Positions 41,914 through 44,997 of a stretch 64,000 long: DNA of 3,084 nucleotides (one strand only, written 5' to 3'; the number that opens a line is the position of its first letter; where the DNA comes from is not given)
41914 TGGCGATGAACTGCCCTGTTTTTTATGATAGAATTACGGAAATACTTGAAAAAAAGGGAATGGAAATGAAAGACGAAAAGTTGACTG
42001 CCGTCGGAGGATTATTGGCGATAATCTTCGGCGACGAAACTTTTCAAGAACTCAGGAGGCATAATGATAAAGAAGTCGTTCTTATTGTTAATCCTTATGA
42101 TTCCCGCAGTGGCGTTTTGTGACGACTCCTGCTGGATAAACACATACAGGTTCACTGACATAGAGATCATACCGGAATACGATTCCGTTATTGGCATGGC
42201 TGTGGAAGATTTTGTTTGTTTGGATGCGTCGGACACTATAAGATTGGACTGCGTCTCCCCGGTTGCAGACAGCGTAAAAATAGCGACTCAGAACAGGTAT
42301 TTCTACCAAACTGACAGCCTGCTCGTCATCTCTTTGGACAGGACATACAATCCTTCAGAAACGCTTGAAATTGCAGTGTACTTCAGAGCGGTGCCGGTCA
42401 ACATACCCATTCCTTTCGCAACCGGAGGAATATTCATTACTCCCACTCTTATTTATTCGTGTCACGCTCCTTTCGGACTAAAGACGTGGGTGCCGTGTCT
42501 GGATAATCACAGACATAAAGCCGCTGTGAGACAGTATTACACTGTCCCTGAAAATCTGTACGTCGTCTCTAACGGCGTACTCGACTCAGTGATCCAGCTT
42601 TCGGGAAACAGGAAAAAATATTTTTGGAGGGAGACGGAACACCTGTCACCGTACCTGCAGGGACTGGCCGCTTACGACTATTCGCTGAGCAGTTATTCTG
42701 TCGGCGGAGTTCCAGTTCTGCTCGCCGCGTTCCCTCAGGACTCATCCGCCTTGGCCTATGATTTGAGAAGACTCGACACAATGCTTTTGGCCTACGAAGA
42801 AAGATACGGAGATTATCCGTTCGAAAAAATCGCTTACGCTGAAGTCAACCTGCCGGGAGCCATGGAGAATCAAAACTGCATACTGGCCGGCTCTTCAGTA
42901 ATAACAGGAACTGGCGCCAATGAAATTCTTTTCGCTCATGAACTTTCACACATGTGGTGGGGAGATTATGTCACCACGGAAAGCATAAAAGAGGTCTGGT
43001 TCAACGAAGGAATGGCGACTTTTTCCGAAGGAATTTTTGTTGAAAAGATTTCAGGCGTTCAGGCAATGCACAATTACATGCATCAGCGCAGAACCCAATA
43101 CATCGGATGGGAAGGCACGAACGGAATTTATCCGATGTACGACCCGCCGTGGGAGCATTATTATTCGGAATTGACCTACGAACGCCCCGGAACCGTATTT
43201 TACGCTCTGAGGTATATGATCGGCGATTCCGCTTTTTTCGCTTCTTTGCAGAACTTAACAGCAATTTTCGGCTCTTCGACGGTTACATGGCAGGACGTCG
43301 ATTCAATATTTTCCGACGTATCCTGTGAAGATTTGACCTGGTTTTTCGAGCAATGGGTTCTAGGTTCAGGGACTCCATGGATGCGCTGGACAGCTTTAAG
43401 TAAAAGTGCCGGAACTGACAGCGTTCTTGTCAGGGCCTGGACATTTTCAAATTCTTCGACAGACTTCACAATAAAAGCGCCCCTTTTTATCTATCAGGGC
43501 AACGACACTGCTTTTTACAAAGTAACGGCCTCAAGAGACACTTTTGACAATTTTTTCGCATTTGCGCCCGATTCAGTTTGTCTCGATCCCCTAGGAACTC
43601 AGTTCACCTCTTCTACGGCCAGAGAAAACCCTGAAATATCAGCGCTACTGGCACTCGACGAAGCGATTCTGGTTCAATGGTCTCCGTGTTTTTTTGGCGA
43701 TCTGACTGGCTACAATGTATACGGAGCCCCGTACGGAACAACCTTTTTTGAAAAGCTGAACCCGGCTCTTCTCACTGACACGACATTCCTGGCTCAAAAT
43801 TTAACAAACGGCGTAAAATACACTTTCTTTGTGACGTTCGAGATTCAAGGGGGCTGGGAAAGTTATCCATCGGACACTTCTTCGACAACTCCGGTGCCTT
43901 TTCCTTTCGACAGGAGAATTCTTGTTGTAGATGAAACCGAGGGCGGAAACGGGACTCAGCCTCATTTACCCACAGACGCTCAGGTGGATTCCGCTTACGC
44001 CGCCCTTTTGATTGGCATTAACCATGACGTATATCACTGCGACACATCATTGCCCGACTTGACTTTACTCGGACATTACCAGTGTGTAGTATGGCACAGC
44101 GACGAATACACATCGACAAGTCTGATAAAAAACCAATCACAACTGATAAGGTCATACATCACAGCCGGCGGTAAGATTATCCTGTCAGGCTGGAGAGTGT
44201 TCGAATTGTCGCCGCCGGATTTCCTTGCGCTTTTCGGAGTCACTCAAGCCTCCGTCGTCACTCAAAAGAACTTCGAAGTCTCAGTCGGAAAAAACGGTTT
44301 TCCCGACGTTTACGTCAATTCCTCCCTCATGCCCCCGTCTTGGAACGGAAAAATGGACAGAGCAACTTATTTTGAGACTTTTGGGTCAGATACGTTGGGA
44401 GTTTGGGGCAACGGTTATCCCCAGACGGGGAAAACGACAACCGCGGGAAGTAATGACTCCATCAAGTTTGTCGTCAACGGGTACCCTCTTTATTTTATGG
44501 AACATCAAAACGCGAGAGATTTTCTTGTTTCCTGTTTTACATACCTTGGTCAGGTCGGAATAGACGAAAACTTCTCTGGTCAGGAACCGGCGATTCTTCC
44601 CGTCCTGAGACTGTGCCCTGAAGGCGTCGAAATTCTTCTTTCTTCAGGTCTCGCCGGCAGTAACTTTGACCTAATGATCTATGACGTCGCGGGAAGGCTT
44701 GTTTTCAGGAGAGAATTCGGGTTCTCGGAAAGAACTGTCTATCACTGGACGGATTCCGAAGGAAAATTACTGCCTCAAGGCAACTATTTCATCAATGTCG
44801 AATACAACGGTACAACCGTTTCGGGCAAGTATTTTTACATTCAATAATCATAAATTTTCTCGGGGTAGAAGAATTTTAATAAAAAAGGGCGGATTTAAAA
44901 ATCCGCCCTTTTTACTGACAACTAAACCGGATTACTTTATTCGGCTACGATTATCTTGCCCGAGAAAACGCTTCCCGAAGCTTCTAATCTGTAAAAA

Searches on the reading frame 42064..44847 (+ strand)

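Call 107: search_protein_families(library=pfam, proteins=[window:42064-44847:+], max_evalue=0.00001)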
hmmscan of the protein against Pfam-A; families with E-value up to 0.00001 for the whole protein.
window:42064-44847:+ (927 aa): 1 family
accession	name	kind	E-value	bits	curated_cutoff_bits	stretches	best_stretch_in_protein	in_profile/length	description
PF01433.26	Peptidase_M1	-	5.6e-21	75.6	27.7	1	239-431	8-218/218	Peptidase family M1 domain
